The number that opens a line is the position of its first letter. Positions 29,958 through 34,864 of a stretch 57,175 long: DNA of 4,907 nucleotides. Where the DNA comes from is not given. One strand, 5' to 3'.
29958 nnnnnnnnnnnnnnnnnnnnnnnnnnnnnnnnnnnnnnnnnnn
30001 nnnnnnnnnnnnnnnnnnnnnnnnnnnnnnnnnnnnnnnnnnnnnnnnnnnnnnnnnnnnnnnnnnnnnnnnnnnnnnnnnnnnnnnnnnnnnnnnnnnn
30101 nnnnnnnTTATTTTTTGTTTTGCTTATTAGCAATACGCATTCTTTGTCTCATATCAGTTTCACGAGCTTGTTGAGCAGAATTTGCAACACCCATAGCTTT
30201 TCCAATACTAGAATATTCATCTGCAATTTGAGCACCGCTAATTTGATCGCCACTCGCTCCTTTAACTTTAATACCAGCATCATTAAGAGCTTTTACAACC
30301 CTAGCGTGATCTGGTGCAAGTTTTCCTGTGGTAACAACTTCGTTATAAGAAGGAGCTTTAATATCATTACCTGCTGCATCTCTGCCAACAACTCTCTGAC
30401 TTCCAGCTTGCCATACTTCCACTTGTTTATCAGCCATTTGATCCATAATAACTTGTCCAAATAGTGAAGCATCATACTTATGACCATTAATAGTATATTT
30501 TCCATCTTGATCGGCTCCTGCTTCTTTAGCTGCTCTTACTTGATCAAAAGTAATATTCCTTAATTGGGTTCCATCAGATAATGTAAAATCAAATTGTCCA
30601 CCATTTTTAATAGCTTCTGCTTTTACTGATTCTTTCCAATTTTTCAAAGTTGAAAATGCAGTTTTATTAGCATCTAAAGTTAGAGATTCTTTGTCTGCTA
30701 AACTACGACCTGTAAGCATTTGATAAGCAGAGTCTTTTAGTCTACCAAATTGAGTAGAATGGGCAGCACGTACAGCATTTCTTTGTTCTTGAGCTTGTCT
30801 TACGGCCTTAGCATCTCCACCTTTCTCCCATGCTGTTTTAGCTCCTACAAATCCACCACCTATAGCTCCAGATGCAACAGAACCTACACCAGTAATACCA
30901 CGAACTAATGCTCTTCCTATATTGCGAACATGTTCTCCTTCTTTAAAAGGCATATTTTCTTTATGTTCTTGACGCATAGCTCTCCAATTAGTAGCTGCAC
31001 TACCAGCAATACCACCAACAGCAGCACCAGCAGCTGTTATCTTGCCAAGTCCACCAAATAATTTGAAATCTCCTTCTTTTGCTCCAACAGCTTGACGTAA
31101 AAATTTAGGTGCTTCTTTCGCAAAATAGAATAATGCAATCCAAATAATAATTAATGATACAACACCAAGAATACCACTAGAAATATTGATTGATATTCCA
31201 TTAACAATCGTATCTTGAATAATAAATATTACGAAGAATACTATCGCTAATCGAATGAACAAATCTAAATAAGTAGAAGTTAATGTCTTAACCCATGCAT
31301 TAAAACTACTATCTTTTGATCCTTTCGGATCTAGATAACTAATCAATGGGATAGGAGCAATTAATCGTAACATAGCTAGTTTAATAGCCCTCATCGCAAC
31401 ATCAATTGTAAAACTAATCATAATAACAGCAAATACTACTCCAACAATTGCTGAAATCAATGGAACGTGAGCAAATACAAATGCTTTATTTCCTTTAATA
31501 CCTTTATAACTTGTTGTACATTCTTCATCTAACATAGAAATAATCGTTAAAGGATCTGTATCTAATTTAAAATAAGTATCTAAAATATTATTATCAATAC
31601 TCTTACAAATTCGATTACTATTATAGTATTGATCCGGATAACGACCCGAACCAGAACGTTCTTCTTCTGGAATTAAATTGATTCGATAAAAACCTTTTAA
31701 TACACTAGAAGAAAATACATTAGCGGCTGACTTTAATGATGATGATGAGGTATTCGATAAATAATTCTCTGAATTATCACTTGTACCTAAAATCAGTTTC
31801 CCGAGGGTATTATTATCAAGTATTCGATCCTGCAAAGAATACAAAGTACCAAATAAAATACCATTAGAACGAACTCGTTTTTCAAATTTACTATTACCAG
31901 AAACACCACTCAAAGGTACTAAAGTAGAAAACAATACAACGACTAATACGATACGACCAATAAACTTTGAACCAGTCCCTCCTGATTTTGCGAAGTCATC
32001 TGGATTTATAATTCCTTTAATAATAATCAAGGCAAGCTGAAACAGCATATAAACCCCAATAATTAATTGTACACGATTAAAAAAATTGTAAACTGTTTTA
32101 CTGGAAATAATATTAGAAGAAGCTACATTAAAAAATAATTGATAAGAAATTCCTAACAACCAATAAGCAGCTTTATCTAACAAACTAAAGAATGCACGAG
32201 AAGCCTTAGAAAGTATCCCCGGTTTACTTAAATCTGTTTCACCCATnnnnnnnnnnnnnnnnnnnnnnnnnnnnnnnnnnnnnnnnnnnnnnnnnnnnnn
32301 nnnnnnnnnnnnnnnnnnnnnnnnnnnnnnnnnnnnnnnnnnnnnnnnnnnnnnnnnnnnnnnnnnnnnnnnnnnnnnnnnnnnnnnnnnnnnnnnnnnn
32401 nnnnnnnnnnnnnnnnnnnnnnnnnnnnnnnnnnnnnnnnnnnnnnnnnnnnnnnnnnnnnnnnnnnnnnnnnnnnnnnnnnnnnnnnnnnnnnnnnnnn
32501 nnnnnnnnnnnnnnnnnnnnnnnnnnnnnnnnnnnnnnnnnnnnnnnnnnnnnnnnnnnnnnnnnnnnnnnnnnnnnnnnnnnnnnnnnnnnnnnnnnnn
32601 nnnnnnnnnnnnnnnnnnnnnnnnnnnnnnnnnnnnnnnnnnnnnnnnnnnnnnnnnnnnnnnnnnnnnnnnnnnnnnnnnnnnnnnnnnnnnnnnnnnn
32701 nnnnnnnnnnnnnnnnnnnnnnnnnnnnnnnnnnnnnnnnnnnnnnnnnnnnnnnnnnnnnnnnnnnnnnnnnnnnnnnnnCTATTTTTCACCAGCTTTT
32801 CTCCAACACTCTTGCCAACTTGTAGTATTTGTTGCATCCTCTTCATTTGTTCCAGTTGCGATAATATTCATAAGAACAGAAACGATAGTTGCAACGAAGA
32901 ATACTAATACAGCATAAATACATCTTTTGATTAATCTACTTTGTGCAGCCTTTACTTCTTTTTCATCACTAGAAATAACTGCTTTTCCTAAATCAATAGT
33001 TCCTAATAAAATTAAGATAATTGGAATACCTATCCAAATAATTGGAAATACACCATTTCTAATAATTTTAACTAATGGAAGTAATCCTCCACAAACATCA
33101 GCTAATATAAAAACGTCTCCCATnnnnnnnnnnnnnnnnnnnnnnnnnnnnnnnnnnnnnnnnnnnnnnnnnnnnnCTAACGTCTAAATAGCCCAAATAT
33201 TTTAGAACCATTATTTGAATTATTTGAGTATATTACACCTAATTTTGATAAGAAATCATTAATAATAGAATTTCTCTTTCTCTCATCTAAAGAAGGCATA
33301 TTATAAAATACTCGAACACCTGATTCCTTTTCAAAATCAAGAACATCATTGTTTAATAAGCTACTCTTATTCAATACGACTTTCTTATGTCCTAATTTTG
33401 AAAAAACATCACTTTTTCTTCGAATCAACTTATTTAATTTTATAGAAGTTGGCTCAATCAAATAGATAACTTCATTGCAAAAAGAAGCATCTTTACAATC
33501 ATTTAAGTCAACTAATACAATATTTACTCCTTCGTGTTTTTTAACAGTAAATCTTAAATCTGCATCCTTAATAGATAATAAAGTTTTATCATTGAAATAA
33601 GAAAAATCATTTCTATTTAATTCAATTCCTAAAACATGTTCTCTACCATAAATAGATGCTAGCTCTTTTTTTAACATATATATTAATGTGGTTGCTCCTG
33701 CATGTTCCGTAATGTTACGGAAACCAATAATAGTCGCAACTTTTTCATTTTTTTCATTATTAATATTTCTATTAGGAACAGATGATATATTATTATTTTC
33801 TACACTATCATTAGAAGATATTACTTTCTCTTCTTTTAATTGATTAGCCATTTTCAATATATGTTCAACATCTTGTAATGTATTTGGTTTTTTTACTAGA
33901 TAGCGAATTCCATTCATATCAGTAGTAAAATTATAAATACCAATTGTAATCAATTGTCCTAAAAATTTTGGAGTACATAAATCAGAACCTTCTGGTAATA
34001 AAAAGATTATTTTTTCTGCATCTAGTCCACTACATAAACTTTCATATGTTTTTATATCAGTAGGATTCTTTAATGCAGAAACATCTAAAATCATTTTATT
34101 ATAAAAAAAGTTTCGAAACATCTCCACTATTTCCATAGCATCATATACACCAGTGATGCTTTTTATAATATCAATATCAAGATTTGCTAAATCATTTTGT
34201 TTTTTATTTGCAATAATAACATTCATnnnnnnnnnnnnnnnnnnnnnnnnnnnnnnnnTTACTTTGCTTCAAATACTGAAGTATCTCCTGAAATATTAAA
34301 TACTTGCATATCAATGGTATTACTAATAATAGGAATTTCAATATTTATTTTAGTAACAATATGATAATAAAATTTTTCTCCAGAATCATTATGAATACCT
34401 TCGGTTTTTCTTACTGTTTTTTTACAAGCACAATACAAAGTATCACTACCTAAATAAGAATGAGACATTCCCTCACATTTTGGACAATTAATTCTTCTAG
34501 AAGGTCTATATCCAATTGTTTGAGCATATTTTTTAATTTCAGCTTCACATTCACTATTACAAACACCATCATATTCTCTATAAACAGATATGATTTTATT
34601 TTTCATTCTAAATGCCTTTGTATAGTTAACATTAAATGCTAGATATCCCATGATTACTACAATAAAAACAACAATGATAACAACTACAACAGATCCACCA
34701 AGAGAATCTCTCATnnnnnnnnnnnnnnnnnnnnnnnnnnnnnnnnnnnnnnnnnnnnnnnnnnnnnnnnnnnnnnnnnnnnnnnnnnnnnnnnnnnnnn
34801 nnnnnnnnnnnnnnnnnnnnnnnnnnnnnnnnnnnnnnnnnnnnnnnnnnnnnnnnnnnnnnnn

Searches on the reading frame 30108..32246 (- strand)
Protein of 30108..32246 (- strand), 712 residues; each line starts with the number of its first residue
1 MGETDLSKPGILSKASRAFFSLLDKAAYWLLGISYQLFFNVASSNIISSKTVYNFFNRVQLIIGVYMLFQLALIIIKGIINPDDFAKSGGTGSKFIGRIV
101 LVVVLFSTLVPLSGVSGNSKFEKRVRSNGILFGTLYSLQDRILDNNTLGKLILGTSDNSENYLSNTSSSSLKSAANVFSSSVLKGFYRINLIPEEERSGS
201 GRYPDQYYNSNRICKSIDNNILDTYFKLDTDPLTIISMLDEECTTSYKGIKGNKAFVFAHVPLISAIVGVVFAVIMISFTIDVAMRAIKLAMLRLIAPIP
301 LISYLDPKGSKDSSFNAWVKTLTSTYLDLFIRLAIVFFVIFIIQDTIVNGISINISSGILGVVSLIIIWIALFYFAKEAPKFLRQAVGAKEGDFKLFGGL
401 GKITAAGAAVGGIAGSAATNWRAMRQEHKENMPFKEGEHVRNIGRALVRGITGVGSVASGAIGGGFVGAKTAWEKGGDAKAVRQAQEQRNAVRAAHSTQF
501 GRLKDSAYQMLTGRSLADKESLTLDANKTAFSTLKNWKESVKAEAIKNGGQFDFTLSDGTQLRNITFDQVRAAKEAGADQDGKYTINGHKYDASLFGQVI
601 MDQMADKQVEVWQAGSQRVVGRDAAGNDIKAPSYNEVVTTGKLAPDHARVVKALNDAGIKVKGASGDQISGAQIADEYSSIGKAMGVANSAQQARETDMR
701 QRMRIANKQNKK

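Call 6: search_protein_families(library=pfam, proteins=[window:30108-32246:-], max_evalue=0.1)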
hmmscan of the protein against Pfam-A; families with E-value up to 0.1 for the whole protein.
window:30108-32246:- (712 aa): 1 family
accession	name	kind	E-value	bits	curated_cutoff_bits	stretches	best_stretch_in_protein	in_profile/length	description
PF19597.4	TrbL_4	-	1.5e-07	31.5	27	1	258-386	140-247/276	Conjugal transfer protein TrbL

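Call 94: search_protein_families(library=ncbifam, proteins=[window:30108-32246:-], max_evalue=0.001)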
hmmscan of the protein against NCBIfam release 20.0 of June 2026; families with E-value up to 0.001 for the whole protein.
window:30108-32246:- (712 aa): 0 families

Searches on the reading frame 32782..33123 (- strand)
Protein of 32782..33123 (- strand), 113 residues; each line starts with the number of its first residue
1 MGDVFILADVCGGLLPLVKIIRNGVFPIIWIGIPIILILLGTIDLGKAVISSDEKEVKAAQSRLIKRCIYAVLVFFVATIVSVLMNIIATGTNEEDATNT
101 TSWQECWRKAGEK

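Call 6: search_protein_families(library=pfam, proteins=[window:32782-33123:-], max_evalue=0.1)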
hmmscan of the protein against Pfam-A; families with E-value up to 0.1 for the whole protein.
window:32782-33123:- (113 aa): 3 families
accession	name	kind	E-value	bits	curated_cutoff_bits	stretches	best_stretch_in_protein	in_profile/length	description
PF18895.5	T4SS_pilin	-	0.0014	19.1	26.6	1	18-84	6-71/71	Type IV secretion system pilin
PF07331.16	TctB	-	0.023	15.3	29.1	1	22-81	28-86/137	Tripartite tricarboxylate transporter TctB family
PF00001.26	7tm_1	-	0.064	13.2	30.5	1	31-100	162-237/260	7 transmembrane receptor (rhodopsin family)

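Call 94: search_protein_families(library=ncbifam, proteins=[window:32782-33123:-], max_evalue=0.001)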
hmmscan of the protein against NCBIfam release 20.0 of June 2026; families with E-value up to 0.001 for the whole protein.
window:32782-33123:- (113 aa): 0 families

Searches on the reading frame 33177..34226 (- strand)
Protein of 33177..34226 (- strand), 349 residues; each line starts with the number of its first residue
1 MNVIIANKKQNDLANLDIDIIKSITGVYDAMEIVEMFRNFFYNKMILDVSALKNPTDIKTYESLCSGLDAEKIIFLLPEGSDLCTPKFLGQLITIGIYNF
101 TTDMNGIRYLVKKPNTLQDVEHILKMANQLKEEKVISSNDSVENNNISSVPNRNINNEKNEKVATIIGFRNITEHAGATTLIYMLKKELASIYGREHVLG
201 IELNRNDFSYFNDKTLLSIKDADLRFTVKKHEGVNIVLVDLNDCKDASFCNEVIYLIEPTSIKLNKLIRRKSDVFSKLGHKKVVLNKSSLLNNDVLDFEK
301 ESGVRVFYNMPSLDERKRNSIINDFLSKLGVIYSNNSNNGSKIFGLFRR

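Call 6: search_protein_families(library=pfam, proteins=[window:33177-34226:-], max_evalue=0.1)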
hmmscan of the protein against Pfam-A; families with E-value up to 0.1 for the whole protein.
window:33177-34226:- (349 aa): 1 family
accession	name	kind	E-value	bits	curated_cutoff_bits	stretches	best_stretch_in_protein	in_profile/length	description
PF07909.16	DUF1663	-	0.086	12.1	25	0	121-188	445-514/514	Protein of unknown function (DUF1663)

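Call 24: search_protein_families(library=ncbifam, proteins=[window:33177-34226:-], max_evalue=0.1)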
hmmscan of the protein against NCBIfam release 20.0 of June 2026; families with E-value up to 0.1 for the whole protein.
window:33177-34226:- (349 aa): 0 families

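Call 68: search_protein_families(library=pfam, proteins=[window:33177-34226:-], max_evalue=10)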
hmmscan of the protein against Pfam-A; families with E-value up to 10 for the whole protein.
window:33177-34226:- (349 aa): 1 family
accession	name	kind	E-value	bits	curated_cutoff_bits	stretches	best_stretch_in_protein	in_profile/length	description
PF07909.16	DUF1663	-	0.086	12.1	25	1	121-188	445-514/514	Protein of unknown function (DUF1663)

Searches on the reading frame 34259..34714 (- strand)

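Call 6: search_protein_families(library=pfam, proteins=[window:34259-34714:-], max_evalue=0.1)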
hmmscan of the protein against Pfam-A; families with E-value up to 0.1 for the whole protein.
window:34259-34714:- (151 aa): 0 families

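Call 24: search_protein_families(library=ncbifam, proteins=[window:34259-34714:-], max_evalue=0.1)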
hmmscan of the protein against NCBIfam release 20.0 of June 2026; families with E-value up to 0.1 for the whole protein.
window:34259-34714:- (151 aa): 0 families

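Call 68: search_protein_families(library=pfam, proteins=[window:34259-34714:-], max_evalue=10)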
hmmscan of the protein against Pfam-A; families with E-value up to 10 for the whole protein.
window:34259-34714:- (151 aa): 2 families
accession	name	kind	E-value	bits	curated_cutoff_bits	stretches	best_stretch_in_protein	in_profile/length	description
PF02937.20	COX6C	-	0.11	13.1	22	1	1-49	7-53/70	Cytochrome c oxidase subunit VIc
PF04159.19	NB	-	0.31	11.5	27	1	6-63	18-72/100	NB glycoprotein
